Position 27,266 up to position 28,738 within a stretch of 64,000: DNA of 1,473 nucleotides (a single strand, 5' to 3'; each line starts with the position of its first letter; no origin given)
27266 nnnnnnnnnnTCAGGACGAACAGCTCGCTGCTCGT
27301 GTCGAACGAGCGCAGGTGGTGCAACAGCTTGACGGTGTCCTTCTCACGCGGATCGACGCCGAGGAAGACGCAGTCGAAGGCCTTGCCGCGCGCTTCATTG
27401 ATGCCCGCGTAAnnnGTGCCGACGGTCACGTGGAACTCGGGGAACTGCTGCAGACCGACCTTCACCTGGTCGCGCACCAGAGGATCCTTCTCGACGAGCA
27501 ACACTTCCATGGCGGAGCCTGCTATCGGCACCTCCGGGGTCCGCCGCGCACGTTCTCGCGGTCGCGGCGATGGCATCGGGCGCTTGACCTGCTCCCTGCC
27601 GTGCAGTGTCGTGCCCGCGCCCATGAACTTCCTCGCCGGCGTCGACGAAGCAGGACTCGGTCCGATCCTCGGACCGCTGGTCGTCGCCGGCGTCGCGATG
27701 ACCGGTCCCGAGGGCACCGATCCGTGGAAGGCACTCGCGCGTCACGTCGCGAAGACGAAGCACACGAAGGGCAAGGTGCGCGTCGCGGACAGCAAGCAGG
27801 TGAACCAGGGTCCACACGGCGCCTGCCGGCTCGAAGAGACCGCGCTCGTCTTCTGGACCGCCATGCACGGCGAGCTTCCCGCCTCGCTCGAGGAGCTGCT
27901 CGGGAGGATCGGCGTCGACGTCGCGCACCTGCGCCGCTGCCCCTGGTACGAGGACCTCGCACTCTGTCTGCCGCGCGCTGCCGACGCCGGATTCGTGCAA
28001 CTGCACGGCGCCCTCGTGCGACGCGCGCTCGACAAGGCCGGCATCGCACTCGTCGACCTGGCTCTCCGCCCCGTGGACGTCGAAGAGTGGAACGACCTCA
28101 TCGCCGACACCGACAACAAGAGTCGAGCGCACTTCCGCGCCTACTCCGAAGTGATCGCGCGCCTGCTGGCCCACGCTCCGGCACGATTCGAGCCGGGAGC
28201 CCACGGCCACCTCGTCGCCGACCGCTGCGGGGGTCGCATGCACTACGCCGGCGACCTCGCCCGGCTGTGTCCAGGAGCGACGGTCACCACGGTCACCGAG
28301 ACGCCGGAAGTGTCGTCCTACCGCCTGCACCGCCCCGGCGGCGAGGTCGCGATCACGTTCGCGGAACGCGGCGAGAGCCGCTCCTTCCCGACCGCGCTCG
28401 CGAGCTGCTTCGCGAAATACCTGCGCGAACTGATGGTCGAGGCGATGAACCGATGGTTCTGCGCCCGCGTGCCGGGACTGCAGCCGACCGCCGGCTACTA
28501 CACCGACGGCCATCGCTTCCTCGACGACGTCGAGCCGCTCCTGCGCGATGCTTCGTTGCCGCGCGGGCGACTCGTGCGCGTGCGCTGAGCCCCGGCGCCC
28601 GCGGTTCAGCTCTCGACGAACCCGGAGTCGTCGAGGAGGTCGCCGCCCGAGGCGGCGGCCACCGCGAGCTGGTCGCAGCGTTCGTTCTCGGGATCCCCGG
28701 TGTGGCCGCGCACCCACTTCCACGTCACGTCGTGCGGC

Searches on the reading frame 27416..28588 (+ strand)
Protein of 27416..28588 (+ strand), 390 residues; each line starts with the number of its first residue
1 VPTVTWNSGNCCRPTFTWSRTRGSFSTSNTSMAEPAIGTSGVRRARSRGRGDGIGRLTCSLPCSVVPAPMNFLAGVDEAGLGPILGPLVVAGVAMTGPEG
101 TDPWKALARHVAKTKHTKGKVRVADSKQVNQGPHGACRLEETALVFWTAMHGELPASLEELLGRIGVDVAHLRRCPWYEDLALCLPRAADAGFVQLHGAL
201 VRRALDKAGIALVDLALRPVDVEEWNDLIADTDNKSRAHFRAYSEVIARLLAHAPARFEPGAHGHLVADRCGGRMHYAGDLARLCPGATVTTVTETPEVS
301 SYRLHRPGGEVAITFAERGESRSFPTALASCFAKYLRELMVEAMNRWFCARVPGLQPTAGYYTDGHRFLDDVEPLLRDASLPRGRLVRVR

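Call 6: search_protein_families(library=ncbifam, proteins=[window:27416-28588:+], max_evalue=0.01)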
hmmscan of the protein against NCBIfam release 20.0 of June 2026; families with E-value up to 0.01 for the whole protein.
window:27416-28588:+ (390 aa): 8 families
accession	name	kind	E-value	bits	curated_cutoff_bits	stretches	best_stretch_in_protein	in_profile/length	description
TIGR00729.1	TIGR00729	equivalog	5.3e-08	33.2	123.3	1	74-97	2-25/207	ribonuclease HII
NF000595.1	PRK00015.1-3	equivalog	9.1e-07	29.1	167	1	72-130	3-44/188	ribonuclease HII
NF000594.1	PRK00015.1-1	equivalog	1.1e-06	28.5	243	1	70-95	68-93/251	ribonuclease HII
NF010537.0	PRK13925.1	equivalog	3.4e-05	23.6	252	0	71-96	10-35/200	ribonuclease HII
NF000598.1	PRK00015.2-2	equivalog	6.2e-05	22.7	273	1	70-108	19-57/203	ribonuclease HII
NF010538.0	PRK13926.1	equivalog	0.00016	21.9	285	1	73-106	24-57/213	ribonuclease HII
NF000596.1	PRK00015.1-4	equivalog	0.0053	16.7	251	0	73-95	2-24/186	ribonuclease HII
NF000600.1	PRK00015.2-4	equivalog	0.0075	15.9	364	0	70-102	27-58/212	ribonuclease HII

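Call 77: search_protein_families(library=pfam, proteins=[window:27416-28588:+], max_evalue=0.001)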
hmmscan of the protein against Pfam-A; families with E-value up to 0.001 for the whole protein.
window:27416-28588:+ (390 aa): 1 family
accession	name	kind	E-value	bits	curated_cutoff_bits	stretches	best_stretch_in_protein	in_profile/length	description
PF01351.25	RNase_HII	-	2.2e-11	44.5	25.8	1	74-96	1-23/199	Ribonuclease HII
